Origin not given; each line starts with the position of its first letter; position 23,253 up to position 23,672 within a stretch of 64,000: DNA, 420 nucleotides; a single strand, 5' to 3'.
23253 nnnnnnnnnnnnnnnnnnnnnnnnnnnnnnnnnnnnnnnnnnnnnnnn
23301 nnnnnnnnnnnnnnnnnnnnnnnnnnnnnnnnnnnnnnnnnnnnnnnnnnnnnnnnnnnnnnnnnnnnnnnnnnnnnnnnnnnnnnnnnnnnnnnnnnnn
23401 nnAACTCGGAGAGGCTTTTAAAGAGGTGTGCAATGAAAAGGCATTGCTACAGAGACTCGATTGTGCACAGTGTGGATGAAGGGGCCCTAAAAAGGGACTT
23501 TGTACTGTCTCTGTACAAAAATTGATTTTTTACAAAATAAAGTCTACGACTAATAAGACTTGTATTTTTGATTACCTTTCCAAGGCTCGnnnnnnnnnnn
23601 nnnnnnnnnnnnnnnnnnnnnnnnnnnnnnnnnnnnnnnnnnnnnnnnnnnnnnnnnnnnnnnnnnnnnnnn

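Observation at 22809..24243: Tandem, highly divergent Rpp30-like paralogs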

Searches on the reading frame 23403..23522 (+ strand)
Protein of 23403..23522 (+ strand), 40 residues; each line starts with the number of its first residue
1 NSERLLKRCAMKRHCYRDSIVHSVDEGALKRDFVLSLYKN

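Call 66: search_solved_structures(query=A5, max_evalue=10, show_alignments=4)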
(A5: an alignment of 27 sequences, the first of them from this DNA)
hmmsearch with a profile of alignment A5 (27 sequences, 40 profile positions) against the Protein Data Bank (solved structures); distinct sequences matched with E-value up to 10: 7.
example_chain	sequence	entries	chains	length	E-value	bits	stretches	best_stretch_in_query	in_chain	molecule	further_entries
2mte_A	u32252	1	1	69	0.32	13.9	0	10-30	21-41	Cellulose 1,4-beta-cellobiosidase (reducing end) CelS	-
1daq_A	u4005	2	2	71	0.36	13.8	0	10-30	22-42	ENDOGLUCANASE SS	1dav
9yc2_A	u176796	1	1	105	0.47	13.4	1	14-30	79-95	Ubiquitin carboxyl-terminal hydrolase 49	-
6xex_A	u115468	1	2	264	0.84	12.6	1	8-22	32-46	2,3-butanediol dehydrogenase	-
6xew_A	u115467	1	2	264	1.4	11.8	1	8-22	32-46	2,3-butanediol dehydrogenase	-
6vsp_A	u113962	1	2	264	1.4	11.8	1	8-22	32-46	2,3-butanediol dehydrogenase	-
7vci_F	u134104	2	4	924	1.6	11.7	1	7-37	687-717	Nuclear pore complex protein Nup96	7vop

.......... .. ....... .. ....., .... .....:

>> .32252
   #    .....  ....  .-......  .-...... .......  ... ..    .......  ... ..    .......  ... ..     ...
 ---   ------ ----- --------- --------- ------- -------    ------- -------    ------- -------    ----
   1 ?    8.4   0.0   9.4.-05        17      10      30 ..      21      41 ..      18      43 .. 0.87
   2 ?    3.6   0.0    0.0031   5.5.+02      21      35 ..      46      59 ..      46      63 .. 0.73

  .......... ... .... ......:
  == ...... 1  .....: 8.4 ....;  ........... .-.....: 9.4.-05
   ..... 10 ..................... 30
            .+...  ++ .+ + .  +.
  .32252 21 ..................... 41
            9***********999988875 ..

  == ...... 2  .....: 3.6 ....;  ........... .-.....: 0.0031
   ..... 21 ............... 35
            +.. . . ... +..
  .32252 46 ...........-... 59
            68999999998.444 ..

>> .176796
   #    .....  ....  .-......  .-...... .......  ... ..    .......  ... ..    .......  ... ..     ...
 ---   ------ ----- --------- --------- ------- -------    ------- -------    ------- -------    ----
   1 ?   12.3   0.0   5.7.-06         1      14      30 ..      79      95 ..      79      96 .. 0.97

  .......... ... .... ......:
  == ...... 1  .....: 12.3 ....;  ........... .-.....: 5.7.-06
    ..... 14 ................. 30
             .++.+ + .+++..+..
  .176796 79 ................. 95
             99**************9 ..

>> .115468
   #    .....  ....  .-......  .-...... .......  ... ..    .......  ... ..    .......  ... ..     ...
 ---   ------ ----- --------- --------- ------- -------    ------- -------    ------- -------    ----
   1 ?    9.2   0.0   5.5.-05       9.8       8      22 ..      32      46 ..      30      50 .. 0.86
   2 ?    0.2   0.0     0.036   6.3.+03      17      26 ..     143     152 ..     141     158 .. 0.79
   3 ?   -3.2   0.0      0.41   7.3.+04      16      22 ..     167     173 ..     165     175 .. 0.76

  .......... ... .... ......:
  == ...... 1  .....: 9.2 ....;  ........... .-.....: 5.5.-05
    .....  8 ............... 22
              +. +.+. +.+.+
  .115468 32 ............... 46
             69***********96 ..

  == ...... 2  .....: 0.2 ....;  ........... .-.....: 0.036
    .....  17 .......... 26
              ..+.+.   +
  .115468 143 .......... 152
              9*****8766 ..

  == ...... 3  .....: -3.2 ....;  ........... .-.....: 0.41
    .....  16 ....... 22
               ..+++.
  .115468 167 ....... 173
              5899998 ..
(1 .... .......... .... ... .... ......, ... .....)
